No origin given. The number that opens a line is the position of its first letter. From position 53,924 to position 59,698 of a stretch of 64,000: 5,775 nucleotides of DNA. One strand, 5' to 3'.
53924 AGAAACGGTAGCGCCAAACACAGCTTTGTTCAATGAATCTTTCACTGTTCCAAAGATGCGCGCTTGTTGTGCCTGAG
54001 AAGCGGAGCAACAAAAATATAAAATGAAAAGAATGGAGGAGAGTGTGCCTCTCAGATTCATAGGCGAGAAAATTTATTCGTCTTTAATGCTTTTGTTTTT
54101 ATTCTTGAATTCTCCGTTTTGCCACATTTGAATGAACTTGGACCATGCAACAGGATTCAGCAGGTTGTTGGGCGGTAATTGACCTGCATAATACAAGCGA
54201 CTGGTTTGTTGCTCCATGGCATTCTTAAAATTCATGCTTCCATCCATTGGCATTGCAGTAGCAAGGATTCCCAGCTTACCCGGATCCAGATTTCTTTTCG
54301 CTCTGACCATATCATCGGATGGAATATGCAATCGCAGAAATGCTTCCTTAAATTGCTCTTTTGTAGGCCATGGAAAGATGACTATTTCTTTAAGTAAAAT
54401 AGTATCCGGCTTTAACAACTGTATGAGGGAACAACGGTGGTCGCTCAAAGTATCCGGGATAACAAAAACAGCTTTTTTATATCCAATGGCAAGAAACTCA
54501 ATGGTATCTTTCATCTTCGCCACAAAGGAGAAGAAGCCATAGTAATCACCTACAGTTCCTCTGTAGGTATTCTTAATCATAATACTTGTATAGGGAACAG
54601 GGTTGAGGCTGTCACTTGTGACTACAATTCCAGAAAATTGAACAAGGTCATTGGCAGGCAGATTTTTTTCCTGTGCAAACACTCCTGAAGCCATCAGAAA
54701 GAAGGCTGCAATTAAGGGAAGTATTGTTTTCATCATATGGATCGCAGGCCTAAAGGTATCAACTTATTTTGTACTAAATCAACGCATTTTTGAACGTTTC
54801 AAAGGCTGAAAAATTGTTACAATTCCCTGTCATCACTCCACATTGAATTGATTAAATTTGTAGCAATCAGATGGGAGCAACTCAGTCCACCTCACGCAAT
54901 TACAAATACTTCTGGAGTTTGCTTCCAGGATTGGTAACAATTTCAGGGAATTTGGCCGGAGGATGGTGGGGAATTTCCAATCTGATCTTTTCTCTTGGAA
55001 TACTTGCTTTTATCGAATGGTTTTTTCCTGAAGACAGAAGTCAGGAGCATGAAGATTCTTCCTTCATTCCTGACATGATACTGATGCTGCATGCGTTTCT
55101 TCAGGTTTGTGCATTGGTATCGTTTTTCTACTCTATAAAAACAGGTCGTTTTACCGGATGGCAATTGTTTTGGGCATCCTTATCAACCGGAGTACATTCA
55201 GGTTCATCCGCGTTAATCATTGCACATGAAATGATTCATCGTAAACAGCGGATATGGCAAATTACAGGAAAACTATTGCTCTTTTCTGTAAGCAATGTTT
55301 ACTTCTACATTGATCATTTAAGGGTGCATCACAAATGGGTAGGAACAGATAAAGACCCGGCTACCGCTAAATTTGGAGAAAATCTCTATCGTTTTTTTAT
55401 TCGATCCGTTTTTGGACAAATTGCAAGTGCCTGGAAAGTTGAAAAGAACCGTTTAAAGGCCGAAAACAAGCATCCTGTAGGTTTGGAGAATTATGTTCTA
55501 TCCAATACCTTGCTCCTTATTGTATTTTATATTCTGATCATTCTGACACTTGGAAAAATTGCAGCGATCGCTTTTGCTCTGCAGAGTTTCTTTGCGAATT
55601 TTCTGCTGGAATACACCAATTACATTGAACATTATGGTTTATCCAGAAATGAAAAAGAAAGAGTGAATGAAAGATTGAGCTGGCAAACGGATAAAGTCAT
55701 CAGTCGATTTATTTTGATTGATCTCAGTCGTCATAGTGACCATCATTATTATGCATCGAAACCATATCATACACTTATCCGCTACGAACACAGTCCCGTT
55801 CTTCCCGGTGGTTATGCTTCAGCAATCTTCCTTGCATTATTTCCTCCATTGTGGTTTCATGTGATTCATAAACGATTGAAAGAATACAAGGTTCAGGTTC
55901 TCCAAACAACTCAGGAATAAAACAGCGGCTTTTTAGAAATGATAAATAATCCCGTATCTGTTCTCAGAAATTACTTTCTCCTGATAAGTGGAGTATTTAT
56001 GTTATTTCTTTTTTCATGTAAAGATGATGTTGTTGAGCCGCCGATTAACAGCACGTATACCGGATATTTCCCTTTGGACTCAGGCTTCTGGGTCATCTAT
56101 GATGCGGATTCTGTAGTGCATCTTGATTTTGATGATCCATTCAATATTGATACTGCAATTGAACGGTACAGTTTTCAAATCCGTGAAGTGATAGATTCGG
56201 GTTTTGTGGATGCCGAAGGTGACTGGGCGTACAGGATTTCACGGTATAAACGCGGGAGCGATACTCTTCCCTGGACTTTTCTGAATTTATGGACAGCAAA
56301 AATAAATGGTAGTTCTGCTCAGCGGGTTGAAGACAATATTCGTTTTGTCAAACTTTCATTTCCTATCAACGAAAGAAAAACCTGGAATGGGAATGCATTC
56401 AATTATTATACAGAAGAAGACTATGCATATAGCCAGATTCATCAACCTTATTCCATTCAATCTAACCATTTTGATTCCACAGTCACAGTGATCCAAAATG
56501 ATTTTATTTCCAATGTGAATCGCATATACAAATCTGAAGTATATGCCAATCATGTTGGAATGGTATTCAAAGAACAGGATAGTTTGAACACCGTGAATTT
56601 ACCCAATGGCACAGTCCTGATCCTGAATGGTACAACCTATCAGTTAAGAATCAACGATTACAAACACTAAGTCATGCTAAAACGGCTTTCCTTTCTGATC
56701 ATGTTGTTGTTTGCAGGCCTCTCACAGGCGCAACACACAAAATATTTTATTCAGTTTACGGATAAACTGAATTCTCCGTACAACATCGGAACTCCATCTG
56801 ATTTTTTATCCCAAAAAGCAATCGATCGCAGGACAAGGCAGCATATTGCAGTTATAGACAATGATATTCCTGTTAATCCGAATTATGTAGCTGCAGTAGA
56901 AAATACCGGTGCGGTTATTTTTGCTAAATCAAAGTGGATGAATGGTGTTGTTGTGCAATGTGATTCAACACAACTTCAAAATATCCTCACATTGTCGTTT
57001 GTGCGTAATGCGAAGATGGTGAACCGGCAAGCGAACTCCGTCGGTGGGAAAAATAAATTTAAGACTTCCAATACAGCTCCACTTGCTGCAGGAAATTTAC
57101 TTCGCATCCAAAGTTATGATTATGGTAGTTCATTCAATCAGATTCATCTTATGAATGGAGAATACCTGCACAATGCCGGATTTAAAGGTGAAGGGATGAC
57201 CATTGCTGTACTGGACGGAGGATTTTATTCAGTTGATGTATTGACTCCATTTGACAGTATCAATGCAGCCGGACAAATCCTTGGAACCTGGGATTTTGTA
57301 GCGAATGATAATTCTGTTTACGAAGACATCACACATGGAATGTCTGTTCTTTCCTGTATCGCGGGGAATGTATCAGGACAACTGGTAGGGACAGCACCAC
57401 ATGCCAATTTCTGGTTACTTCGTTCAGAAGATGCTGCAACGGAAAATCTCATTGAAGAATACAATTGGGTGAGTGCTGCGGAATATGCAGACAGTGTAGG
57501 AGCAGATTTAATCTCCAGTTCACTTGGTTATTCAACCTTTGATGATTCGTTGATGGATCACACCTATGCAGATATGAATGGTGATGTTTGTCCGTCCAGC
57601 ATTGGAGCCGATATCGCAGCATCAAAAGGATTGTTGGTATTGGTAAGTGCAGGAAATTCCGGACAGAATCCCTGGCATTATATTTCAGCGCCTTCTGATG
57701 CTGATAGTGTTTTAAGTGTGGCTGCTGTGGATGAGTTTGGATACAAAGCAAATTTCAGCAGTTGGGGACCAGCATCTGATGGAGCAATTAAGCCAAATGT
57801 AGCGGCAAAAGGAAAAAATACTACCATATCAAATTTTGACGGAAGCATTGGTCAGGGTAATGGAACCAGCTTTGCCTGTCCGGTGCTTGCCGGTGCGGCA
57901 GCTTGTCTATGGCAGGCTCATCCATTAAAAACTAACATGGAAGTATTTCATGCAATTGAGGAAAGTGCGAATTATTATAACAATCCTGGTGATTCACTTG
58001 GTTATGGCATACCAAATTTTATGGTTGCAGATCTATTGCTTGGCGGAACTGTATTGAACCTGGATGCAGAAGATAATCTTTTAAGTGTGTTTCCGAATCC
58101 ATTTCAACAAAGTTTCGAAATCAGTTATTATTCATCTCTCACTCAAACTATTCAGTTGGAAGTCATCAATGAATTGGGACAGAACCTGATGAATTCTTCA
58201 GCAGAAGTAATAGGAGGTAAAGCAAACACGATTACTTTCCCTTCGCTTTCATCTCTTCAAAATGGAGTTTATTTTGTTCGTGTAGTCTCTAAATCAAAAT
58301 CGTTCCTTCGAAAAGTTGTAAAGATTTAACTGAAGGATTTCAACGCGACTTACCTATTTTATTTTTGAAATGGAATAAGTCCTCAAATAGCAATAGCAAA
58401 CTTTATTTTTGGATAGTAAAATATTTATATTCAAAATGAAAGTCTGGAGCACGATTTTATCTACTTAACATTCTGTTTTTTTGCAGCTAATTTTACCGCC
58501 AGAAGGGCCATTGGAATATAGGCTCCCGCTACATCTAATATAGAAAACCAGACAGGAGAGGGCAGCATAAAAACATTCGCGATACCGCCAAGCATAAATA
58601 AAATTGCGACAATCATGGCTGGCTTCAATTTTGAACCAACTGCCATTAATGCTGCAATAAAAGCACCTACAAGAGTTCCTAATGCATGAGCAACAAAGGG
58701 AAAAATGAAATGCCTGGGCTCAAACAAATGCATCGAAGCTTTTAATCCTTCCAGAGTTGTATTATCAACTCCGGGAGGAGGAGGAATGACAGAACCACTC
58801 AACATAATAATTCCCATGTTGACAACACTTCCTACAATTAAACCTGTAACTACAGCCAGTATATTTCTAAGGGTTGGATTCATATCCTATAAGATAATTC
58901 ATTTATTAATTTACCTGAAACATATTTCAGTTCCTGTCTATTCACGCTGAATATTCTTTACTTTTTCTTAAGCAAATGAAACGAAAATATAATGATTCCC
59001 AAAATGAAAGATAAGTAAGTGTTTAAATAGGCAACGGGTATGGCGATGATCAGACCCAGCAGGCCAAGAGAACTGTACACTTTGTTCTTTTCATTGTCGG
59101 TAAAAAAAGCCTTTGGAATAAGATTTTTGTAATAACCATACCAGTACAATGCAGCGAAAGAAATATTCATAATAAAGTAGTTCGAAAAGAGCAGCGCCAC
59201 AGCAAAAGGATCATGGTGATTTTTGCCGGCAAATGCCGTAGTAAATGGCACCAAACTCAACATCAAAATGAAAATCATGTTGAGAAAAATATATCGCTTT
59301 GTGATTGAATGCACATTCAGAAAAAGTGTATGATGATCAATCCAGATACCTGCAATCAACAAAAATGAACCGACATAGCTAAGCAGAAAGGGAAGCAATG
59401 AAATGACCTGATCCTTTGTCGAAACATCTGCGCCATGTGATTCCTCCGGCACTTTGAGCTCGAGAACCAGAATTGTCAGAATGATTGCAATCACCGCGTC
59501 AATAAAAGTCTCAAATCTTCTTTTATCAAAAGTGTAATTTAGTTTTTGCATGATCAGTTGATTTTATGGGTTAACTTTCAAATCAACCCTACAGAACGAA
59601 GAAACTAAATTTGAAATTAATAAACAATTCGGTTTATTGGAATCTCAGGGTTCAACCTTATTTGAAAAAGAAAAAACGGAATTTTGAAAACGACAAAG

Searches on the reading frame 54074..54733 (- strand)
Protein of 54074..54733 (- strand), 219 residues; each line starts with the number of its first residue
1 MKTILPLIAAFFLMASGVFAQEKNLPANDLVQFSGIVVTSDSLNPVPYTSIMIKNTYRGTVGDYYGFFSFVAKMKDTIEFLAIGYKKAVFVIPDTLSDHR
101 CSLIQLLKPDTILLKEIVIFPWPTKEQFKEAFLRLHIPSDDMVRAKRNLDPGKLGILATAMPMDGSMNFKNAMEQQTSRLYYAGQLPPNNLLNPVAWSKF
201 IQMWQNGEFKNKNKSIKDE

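Call 59: search_protein_families(library=pfam, proteins=[window:54074-54733:-], max_evalue=0.0001)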
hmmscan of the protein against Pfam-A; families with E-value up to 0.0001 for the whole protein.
window:54074-54733:- (219 aa): 1 family
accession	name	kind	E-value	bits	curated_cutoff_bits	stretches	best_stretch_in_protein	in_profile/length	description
PF13715.12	CarbopepD_reg_2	-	1e-09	38.7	32.2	1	34-119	2-88/88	CarboxypepD_reg-like domain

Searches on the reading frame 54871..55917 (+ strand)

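Call 59: search_protein_families(library=pfam, proteins=[window:54871-55917:+], max_evalue=0.0001)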
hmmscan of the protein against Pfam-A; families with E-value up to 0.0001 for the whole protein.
window:54871-55917:+ (349 aa): 1 family
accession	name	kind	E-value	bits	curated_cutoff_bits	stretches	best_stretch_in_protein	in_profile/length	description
PF00487.30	FA_desaturase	-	2e-28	100.3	29.7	1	96-307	2-238/253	Fatty acid desaturase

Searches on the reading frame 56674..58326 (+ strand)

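Call 53: search_protein_families(library=pfam, proteins=[window:56674-58326:+], max_evalue=0.00001)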
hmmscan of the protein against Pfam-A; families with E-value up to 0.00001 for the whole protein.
window:56674-58326:+ (551 aa): 2 families
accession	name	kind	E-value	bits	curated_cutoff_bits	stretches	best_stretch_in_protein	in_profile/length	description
PF00082.27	Peptidase_S8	-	2.5e-33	116.1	21.8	1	172-445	1-286/288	Subtilase family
PF18962.6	Por_Secre_tail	-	1.3e-09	38.7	27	1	472-549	1-74/75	Secretion system C-terminal sorting domain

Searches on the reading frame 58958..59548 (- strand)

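Call 59: search_protein_families(library=pfam, proteins=[window:58958-59548:-], max_evalue=0.0001)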
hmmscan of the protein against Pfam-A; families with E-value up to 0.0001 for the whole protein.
window:58958-59548:- (196 aa): 1 family
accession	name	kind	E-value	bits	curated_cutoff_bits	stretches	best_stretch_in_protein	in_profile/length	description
PF06736.16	TMEM175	-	2.5e-25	89.2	25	1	11-101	1-88/88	Endosomal/lysosomal potassium channel TMEM175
